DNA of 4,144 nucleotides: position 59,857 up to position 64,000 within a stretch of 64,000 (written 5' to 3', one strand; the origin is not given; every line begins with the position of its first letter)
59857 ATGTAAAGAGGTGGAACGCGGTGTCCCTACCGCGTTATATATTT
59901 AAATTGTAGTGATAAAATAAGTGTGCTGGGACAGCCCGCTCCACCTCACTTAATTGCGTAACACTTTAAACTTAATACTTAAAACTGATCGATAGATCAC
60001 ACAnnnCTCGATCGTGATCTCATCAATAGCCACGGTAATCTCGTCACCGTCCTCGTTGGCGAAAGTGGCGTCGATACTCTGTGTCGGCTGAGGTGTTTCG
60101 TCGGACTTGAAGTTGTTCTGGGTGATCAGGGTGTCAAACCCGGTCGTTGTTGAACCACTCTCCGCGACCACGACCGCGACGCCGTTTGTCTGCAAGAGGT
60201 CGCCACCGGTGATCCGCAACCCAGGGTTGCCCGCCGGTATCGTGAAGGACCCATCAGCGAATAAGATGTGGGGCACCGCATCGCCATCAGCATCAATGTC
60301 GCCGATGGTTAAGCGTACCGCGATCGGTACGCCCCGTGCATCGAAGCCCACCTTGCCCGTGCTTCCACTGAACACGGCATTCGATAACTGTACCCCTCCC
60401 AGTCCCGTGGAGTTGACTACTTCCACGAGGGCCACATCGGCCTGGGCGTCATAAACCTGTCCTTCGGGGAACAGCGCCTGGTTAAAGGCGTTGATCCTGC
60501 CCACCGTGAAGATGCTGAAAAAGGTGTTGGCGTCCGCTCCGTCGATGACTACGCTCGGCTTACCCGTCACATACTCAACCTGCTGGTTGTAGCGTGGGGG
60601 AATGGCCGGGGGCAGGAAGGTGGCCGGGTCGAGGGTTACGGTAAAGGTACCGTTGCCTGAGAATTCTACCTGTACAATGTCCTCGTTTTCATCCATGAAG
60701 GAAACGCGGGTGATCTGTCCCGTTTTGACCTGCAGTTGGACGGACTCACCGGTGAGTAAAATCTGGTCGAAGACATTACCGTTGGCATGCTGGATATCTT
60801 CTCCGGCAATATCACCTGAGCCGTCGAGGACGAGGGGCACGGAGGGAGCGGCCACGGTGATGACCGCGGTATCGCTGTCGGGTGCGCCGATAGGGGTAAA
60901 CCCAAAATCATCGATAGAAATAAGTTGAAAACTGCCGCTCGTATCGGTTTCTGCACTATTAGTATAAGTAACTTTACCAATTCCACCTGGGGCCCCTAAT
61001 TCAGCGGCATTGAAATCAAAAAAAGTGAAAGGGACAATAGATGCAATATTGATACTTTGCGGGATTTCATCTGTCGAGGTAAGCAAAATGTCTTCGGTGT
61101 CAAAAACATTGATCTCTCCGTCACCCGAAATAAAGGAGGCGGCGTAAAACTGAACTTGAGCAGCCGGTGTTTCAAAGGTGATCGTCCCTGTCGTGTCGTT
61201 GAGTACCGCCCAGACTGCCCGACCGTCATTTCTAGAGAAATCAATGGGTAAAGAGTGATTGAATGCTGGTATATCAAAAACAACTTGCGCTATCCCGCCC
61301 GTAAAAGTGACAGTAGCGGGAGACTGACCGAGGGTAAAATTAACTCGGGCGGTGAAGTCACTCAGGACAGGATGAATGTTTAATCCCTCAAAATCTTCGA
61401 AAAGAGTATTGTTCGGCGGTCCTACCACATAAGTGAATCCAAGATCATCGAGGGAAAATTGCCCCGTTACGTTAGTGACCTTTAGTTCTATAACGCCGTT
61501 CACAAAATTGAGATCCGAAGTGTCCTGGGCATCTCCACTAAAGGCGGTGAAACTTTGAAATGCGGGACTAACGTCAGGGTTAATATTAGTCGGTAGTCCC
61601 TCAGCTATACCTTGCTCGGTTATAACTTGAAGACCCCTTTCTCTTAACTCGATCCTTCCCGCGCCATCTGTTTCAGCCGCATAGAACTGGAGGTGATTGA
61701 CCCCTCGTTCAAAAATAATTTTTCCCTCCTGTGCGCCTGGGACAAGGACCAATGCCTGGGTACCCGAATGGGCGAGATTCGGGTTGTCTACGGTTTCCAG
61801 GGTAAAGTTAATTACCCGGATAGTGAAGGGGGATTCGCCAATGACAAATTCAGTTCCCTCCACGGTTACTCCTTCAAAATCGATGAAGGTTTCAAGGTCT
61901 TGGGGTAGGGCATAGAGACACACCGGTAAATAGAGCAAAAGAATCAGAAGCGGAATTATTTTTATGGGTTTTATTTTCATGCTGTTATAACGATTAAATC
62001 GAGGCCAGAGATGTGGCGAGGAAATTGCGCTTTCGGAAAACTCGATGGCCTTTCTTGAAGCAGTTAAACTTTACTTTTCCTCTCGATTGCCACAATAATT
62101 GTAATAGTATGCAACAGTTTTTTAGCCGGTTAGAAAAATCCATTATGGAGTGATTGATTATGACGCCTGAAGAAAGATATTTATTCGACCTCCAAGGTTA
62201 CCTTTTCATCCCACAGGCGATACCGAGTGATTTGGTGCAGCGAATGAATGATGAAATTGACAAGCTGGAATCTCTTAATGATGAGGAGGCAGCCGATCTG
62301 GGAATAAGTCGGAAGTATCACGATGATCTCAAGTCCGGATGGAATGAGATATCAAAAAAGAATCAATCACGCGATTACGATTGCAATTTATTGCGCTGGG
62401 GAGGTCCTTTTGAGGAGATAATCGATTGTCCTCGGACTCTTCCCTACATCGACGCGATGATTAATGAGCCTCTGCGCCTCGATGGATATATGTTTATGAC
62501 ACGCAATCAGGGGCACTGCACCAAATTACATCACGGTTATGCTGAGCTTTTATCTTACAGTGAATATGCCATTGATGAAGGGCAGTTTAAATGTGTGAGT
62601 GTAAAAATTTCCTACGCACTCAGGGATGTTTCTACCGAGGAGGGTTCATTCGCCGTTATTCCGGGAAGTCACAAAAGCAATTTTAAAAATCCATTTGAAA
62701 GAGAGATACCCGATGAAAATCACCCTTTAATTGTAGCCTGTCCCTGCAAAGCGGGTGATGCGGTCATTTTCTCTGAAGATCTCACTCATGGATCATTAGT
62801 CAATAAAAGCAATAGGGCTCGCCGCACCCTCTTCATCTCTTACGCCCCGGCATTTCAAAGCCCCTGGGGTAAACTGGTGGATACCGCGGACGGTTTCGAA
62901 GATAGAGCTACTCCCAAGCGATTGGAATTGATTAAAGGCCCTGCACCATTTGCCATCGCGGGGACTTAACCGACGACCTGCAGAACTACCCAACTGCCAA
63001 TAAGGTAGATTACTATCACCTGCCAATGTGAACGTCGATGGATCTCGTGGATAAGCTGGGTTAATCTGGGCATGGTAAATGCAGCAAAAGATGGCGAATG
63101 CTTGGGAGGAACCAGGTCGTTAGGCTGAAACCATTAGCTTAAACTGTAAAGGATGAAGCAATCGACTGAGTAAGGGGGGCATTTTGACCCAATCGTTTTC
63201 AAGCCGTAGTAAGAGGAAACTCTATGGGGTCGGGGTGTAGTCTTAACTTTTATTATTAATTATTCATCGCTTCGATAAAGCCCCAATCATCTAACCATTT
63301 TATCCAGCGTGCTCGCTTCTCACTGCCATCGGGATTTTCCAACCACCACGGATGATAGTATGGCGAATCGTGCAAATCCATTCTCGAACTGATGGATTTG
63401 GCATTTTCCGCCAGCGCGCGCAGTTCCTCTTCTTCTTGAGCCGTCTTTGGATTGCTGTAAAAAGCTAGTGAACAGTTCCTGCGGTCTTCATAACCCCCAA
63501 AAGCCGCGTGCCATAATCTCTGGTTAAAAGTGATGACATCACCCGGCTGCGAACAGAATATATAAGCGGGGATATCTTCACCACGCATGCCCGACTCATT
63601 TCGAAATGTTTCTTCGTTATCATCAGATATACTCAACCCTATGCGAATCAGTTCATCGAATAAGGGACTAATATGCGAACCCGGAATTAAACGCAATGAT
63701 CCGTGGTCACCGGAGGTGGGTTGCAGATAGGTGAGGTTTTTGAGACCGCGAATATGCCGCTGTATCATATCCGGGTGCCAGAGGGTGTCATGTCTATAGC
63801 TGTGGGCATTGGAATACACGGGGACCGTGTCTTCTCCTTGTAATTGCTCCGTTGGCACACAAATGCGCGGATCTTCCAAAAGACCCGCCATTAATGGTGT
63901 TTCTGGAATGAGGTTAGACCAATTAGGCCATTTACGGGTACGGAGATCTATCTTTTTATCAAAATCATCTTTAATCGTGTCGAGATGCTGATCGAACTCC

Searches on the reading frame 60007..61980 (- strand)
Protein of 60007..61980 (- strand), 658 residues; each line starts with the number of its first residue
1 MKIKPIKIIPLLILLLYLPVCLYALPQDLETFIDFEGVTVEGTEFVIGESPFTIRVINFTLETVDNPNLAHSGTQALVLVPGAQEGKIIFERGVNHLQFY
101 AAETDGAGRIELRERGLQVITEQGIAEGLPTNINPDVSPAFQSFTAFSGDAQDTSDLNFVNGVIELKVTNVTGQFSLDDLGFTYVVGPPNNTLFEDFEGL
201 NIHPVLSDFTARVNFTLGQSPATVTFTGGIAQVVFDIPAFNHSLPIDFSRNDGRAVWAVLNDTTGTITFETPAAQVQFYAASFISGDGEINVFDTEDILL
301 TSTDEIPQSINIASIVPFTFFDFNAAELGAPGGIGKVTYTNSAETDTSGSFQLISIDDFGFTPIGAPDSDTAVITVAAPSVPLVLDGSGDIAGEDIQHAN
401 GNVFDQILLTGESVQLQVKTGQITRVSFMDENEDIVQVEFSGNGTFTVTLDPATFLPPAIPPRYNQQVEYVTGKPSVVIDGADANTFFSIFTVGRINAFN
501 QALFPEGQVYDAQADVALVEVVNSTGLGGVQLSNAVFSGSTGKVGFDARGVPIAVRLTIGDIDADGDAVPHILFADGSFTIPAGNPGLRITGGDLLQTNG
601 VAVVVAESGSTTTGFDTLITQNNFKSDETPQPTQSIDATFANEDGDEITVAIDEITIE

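Call 5: search_protein_families(library=pfam, proteins=[window:60007-61980:-], max_evalue=1)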
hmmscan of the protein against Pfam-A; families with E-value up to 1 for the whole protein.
window:60007-61980:- (658 aa): 0 families

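Call 6: search_protein_families(library=ncbifam, proteins=[window:60007-61980:-], max_evalue=1)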
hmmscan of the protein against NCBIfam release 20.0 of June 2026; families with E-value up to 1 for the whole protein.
window:60007-61980:- (658 aa): 1 family
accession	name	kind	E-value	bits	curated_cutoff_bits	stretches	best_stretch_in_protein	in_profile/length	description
NF009970.0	PRK13435.1-1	equivalog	0.072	13.1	143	1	492-536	27-66/125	response regulator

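Call 54: predict_structure(alignment_id=A2)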
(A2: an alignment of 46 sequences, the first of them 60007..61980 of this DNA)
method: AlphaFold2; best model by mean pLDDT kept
length: 658 residues; sequences in the alignment: 46
mean_pLDDT: 83.8   pTM: 0.54
mean pLDDT of the five models: 83.8, 83.1, 81.4, 81.3, 78.8
residues with pLDDT >= 90: 327; 70-90: 217; 50-70: 75; < 50: 39
segments of 3 or more residues with pLDDT < 50: 247-249, 369-380, 495-501, 623-626, 628-633
pLDDT, mean of each block of 10 residues (from residue 1): 63 75 57 90 92 95 94 95 95 94 94 74 90 90 89 84 93 95 92 85 83 91 94 75 59 77 95 95 84 97 90 73 93 94 64 85 71 33 81 78 87 90 91 91 94 93 86 97 93 57 63 89 95 89 94 90 93 89 79 82 93 75 47 67 93 60
secondary structure, 60 per line:
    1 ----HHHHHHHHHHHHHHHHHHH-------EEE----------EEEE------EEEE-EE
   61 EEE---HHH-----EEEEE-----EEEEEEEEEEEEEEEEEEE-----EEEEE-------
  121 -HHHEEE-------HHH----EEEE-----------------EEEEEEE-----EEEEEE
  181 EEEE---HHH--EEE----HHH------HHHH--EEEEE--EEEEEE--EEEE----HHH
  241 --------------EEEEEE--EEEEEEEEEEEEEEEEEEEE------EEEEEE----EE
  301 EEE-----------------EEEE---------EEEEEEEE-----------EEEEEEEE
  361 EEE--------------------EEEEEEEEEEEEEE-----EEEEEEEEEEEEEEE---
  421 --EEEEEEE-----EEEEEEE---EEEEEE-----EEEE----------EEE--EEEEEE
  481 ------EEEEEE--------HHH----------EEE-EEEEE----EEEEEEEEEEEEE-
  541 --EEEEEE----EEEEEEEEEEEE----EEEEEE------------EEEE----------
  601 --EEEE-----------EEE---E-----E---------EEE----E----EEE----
elements in order: H5-23 E31-33 E44-47 E54-57 E59-63 E75-79 E85-103 E109-113 E125-127 E142-145 E163-169 E175-184 E193-195 H209-212 E215-219 E222-227 E230-233 E255-260 E263-282 E289-294 E299-303 E321-324 E334-341 E353-363 E384-397 E403-417 E423-429 E435-441 E445-450 E456-459 E470-472 E475-480 E487-492 E514-516 E518-522 E527-539 E543-548 E553-564 E569-574 E587-590 E603-606 E618-620 E640-642 E652-654
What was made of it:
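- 61909..61980 (-): Predicted Sec signal peptide (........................), followed by the family motif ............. Helix 5-23 in the AF2 model (call 54).
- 60886..61893 (-): Two tandem beta-sandwich (galactose-binding-like / CBM-like jelly-roll) domains, aa ~30-185 and ~190-365. This is the divergent part of the family. AF2 full-length model (call 54).
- A flexible linker precedes the domain (pLDDT below 50 at aa 369-380, call 54).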

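Call 59: fold_search(model_id=the predicted structure, library=pdb)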
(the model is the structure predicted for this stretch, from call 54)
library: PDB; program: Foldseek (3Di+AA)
matches with E <= 10: 1196; with E <= 0.001: 33
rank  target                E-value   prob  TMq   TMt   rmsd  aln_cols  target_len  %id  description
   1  6vls_D                9.2e-07  1.00  0.14  0.10  15.5       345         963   11  Structure of C-terminal fragment of Vip3A toxin (released 2020-07-22)
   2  3a7q_A                9.2e-07  1.00  0.16  0.15  25.1       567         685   10  Structural basis for specific recognition of reelin by its receptors (released 2010-03-23)
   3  6vls_A                2.2e-06  1.00  0.13  0.09  14.9       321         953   10  Structure of C-terminal fragment of Vip3A toxin (released 2020-07-22)
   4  2zxq                  2.4e-06  1.00  0.17  0.10  17.7       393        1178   11  Crystal structure of endo-alpha-N-acetylgalactosaminidase from Bifidobacterium longum (EngBF) (released 2009-06-16)
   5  6tfj_B                3.4e-06  1.00  0.12  0.10  15.9       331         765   11  Vip3Aa protoxin structure (released 2020-08-12)
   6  6qfk_A                4.3e-06  1.00  0.17  0.09  18.0       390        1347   12  EngBF DARPin Fusion 4b G10 (released 2019-11-06)
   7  5b4x_A                7.3e-06  1.00  0.16  0.15  23.9       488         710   12  Crystal structure of the ApoER2 ectodomain in complex with the Reelin R56 fragment (released 2017-04-26)
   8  6tfj_A                1.8e-05  1.00  0.12  0.10  15.9       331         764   11  Vip3Aa protoxin structure (released 2020-08-12)
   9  8zj4_A                2.5e-05  1.00  0.16  0.17  23.4       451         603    8  trypsinogen-EP-N619A (released 2025-05-21)
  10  9efg_A                6.0e-05  1.00  0.13  0.13  16.2       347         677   10  VIP3Cb1 Toxin structure (released 2025-06-18)
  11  9vqm_C                6.0e-05  0.94  0.14  0.12  24.5       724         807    8  Cryo-EM structure of Elapor1WT in tetrameric form (released 2025-07-23)
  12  9vql_A                8.4e-05  0.87  0.13  0.11  25.1       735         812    7  Cryo-EM structure of the dimeric Elapor1 mutant (released 2025-07-23)
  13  6v1v_B                9.2e-05  1.00  0.13  0.12  15.2       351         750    9  VIP3B (VIP3B_2160) adapted for crystallization (released 2019-12-18)
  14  9vqm_A                1.2e-04  0.93  0.13  0.11  24.0       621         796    9  Cryo-EM structure of Elapor1WT in tetrameric form (released 2025-07-23)
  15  1o59                  1.6e-04  0.99  0.13  0.22  16.6       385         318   10  Crystal structure of Allantoicase (yir029w) from Saccharomyces cerevisiae at 2.40 A resolution (released 2003-09-02)
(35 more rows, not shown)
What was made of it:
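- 60886..61893 (-): Foldseek hits to Vip3A domains IV/V, reelin, EngBF CBM32, Cry1Ac domain III, allantoicase and meprin MAM, E 1e-6 to 1e-3 (call 59).
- On Carbohydrate-binding module / galactose-binding-like fold: By contrast, Foldseek on the full-length 658-aa model hits CBM-type folds at E 1e-6 to 1e-3 (call 59).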

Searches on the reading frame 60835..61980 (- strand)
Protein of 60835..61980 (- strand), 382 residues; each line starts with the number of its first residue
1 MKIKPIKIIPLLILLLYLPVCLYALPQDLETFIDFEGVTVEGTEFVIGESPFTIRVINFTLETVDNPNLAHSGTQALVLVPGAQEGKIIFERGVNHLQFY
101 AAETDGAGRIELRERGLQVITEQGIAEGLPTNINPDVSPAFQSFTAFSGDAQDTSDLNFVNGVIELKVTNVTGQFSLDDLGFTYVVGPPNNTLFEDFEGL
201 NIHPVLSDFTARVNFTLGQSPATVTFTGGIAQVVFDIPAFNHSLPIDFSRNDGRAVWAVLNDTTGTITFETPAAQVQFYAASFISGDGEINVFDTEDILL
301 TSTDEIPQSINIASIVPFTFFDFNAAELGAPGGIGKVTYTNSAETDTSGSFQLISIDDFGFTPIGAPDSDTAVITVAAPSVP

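Call 39: find_homologous_proteins(query=window:60835-61980:-)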
Query window:60835-61980:- (382 aa): 98 proteins with E <= 0.001 among 8000 candidates.
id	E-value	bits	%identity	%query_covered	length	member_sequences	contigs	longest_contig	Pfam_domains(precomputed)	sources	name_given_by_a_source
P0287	4.7e-246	834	100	100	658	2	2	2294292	-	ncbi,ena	-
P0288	1.0e-126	441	59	96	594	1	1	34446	PF19081.7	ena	-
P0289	1.9e-122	427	56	96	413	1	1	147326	-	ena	-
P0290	1.0e-110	388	55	95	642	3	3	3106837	-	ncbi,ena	-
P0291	1.4e-110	388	56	88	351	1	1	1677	-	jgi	jgi:hypothetical protein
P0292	1.7e-108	381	54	93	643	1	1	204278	-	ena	-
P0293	3.8e-107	377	52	97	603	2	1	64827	-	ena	-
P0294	4.4e-107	376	53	95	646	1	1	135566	PF19081.7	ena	-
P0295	3.7e-105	370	51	96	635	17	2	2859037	-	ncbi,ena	-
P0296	7.3e-105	369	50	95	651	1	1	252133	-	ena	-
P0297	1.8e-104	368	51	96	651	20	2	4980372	-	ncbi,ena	-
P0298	4.1e-103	363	51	95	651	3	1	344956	-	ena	-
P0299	1.2e-102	362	55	81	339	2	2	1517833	-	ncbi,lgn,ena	-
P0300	9.5e-102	359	52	96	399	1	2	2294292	-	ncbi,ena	-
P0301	2.6e-101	357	52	93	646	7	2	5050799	-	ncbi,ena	-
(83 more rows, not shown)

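Call 41: find_encoding_contigs(protein=P0287, flank=3000, max_places=3)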
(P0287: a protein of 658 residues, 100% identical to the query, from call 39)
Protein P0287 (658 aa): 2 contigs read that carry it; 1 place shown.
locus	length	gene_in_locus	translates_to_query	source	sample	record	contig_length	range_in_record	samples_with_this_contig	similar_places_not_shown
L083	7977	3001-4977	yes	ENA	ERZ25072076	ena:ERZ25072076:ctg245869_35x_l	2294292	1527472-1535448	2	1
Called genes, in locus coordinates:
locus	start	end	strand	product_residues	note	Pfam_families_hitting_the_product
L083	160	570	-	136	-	PF00903:Glyoxalase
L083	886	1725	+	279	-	PF05721:PhyH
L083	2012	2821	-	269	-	PF05721:PhyH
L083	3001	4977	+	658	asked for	-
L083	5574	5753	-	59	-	PF13662:Toprim_4 (weak)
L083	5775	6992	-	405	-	PF05721:PhyH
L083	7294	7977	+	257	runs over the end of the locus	PF05721:PhyH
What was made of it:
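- The source is a metagenome assembly (calls 39, 41).
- Tried and rejected: The 658-aa protein located the source contig (calls 39, 41).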

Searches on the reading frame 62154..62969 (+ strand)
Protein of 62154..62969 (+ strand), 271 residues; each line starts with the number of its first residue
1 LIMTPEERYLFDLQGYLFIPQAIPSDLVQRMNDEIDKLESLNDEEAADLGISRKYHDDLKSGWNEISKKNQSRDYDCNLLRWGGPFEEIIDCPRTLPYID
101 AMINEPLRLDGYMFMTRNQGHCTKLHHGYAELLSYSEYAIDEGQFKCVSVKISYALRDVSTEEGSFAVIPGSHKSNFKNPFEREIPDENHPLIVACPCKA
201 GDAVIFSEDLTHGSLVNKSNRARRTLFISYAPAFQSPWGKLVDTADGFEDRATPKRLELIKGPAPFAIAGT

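Call 45: search_protein_families(library=pfam, proteins=[window:62154-62969:+], max_evalue=0.001)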
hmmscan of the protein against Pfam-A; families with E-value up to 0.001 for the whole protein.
window:62154-62969:+ (271 aa): 1 family
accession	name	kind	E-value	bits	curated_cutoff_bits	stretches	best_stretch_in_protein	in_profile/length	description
PF05721.19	PhyH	-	5.2e-19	69.8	22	1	11-224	1-212/213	Phytanoyl-CoA dioxygenase (PhyH)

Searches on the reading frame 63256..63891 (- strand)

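Call 45: search_protein_families(library=pfam, proteins=[window:63256-63891:-], max_evalue=0.001)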
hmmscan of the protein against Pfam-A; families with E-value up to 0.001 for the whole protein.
window:63256-63891:- (211 aa): 1 family
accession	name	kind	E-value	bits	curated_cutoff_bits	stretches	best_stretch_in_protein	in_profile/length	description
PF05721.19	PhyH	-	2.4e-05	25.1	22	1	35-131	115-203/213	Phytanoyl-CoA dioxygenase (PhyH)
